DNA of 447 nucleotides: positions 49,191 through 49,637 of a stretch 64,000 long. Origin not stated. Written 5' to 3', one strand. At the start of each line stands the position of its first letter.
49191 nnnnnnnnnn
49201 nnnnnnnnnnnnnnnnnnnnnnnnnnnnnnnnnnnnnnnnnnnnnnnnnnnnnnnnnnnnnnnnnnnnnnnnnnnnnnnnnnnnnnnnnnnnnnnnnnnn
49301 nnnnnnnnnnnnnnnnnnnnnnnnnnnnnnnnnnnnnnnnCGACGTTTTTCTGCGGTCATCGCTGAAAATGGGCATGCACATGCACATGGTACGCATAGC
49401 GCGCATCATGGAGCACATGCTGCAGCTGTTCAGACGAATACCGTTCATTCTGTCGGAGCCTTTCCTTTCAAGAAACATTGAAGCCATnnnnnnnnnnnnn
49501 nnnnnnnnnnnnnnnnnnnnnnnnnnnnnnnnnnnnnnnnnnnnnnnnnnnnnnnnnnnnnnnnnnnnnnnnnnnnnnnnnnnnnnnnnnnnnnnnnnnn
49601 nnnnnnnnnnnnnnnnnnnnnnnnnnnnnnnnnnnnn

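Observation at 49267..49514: metNIQ is preceded by a Met/Cys-rich leader peptide embedded in a terminator/antiterminator switch, not by an S-box or T-box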

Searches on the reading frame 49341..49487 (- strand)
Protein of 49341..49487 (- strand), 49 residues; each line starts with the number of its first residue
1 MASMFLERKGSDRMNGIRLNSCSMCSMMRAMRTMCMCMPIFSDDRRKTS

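Call 44: find_homologous_proteins(query=A1, max_evalue=10)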
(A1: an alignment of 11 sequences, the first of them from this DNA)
Query A1 (11 sequences) (49 aa, profile of the alignment): 12 proteins with E <= 10 among 17 candidates.
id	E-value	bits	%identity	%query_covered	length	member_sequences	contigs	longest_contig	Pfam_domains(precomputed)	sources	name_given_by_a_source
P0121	4.9e-12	63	65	35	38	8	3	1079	-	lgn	-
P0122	8.9e-12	62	46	96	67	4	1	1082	-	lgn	-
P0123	3.8e-11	60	58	53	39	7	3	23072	-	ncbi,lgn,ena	-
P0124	1.9e-10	58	52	43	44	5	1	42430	-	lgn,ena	-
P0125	1.4e-9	55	59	35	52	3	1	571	-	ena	-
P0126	1.1e-7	49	54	27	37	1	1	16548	-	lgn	-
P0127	3.4e-2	31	67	18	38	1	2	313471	-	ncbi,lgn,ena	-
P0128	1.8e-1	29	-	-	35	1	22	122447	-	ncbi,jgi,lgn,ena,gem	-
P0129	4.1e-1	28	52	45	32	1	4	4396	-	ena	-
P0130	4.8e-1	28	63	16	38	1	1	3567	-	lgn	-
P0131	1.7e+0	26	67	18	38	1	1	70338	-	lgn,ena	-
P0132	3.2e+0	25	63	16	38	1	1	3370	-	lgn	-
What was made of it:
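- No Pfam domain is recorded for any member (call 44).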

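Call 46: find_encoding_contigs(protein=P0128, flank=2500, max_places=5)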
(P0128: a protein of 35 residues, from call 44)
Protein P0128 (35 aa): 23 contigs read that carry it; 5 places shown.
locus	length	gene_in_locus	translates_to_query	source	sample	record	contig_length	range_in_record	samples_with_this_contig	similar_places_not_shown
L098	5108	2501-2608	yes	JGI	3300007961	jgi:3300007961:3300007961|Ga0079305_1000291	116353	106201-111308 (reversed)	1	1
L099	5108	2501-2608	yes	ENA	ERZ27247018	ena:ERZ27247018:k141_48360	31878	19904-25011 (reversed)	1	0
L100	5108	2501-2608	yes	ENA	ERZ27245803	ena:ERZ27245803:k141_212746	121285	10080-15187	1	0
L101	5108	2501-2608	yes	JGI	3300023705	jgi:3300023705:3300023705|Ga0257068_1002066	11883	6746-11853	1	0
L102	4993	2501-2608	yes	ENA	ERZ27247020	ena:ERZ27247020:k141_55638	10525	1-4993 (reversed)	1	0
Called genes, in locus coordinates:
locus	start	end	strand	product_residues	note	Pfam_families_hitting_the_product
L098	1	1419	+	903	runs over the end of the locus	PF00690:Cation_ATPase_N, PF00122:E1-E2_ATPase, PF00702:Hydrolase, PF13246:Cation_ATPase, PF00689:Cation_ATPase_C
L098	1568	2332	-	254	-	-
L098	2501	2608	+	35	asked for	-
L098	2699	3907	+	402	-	PF07687:M20_dimer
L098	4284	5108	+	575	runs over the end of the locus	PF07969:Amidohydro_3 (faint), PF01979:Amidohydro_1, PF13382:Adenine_deam_C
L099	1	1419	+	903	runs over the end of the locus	PF00690:Cation_ATPase_N, PF00122:E1-E2_ATPase, PF00702:Hydrolase, PF13246:Cation_ATPase, PF00689:Cation_ATPase_C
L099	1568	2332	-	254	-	-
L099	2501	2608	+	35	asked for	-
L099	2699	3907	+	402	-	PF07687:M20_dimer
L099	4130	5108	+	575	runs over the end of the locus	PF07969:Amidohydro_3 (faint), PF01979:Amidohydro_1, PF13382:Adenine_deam_C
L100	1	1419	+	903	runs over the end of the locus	PF00690:Cation_ATPase_N, PF00122:E1-E2_ATPase, PF00702:Hydrolase, PF13246:Cation_ATPase, PF00689:Cation_ATPase_C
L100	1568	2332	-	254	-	-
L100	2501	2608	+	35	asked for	-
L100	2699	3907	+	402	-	PF07687:M20_dimer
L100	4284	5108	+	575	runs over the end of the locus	PF07969:Amidohydro_3 (faint), PF01979:Amidohydro_1, PF13382:Adenine_deam_C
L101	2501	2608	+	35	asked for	-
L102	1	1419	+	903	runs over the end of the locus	PF00690:Cation_ATPase_N, PF00122:E1-E2_ATPase, PF00702:Hydrolase, PF13246:Cation_ATPase, PF00689:Cation_ATPase_C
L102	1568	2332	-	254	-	-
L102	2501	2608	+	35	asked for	-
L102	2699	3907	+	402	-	PF07687:M20_dimer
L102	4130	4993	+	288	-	?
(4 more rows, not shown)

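Call 47: list_cluster_members(proteins=[P0128, P0001, P0123, P0127])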
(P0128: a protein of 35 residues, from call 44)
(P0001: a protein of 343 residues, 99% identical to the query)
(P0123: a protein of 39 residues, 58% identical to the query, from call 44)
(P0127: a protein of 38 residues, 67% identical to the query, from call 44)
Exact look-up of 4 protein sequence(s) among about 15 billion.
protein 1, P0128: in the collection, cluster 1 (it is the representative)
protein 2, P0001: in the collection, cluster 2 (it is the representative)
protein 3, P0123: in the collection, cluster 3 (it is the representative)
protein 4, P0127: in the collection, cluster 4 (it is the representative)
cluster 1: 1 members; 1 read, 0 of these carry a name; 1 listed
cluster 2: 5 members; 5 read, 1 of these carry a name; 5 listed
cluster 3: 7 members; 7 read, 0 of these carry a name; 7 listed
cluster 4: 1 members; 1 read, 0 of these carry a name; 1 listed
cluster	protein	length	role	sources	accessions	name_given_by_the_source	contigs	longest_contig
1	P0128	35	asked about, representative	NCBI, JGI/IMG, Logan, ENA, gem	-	-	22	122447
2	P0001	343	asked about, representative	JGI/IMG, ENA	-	-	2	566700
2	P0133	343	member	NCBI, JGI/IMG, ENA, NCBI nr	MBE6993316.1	MAG: methionine ABC transporter ATP-binding protein [Ruminococcaceae bacterium] | methionine ABC transporter ATP-binding protein [Oscillospiraceae bacterium]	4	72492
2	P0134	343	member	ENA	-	-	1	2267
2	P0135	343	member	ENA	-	-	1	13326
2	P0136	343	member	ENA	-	-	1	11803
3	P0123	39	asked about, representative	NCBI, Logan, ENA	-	-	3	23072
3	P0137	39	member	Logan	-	-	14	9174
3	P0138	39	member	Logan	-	-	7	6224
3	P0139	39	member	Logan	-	-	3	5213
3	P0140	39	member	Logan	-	-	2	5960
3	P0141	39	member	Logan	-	-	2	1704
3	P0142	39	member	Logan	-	-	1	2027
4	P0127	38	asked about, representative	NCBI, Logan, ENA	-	-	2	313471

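Call 49: search_protein_families(library=ncbifam, proteins=[L098:2699-3907:+])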
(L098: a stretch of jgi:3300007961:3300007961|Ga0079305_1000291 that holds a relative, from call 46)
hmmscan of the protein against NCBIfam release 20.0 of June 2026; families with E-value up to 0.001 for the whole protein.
L098:2699-3907:+ (402 aa): 8 families
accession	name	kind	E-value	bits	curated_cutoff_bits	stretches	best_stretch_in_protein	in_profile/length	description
TIGR01891.1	amidohydrolases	subfamily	8.3e-65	219.3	153.75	1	20-343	2-345/366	amidohydrolase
NF040868.1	carboxypep_CpsA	equivalog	1.1e-20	73.7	500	1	20-288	16-303/391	carboxypeptidase CpsA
NF006365.0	PRK08588.1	subfamily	1.2e-13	51.2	289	1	110-279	120-290/383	succinyl-diaminopimelate desuccinylase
TIGR01910.1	DapE-ArgE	subfamily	2.9e-13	49.8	217.6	1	106-285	116-297/373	ArgE/DapE family deacylase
NF038260.1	ectoine_DoeB_2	equivalog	1.5e-12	47.1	550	1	21-283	10-287/378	N(2)-acetyl-L-2,4-diaminobutanoate deacetylase DoeB2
NF005602.0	PRK07338.1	equivalog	4.5e-10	38.7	357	1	115-326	153-356/409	hydrolase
NF004788.0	PRK06133.1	subfamily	2.5e-07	30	349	1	135-279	180-321/417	glutamate carboxypeptidase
TIGR01900.1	dapE-gram_pos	equivalog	0.00027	20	304.2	1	147-271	142-268/351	succinyl-diaminopimelate desuccinylase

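Call 60: find_encoding_contigs(protein=P0131, flank=3000, max_places=3)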
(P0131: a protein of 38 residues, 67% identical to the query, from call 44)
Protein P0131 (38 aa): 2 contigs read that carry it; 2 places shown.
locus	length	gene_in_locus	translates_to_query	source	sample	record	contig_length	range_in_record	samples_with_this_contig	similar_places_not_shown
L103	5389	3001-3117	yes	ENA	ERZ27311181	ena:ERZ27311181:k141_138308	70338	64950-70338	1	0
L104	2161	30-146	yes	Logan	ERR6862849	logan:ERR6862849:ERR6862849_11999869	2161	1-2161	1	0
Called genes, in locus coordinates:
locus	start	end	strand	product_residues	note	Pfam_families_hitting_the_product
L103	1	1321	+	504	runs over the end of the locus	PF13520:AA_permease_2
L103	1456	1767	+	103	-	PF12840:HTH_20 (faint), PF12802:MarR_2 (weak), PF01022:HTH_5 (weak)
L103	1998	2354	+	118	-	PF03773:ArsP_1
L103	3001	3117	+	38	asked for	-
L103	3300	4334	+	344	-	PF00005:ABC_tran, PF02463:SMC_N, PF13304:AAA_21 (weak), PF09383:NIL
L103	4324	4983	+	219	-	PF00528:BPD_transp_1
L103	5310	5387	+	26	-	?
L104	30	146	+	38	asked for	-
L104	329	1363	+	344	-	PF00005:ABC_tran, PF02463:SMC_N, PF13304:AAA_21 (weak), PF09383:NIL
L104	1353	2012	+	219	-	PF00528:BPD_transp_1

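Call 61: find_encoding_contigs(protein=P0126, flank=3000, max_places=3)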
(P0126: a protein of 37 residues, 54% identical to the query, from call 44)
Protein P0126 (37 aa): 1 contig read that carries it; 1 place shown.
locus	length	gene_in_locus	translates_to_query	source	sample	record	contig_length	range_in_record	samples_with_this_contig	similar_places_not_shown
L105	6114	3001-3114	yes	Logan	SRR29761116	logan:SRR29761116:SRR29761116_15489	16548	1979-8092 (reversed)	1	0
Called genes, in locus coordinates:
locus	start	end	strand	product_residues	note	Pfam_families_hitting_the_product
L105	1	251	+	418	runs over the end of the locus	PF07690:MFS_1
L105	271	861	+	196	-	PF12464:Mac, PF00132:Hexapep, PF14602:Hexapep_2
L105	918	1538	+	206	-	PF12464:Mac, PF00132:Hexapep, PF14602:Hexapep_2 (weak)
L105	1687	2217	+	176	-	PF02525:Flavodoxin_2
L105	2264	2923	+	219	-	PF12464:Mac, PF00132:Hexapep, PF14602:Hexapep_2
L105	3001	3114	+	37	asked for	-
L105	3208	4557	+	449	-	PF09587:PGA_cap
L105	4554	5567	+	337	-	PF02463:SMC_N, PF00005:ABC_tran, PF13304:AAA_21 (weak), PF09383:NIL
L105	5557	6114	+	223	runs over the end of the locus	PF00528:BPD_transp_1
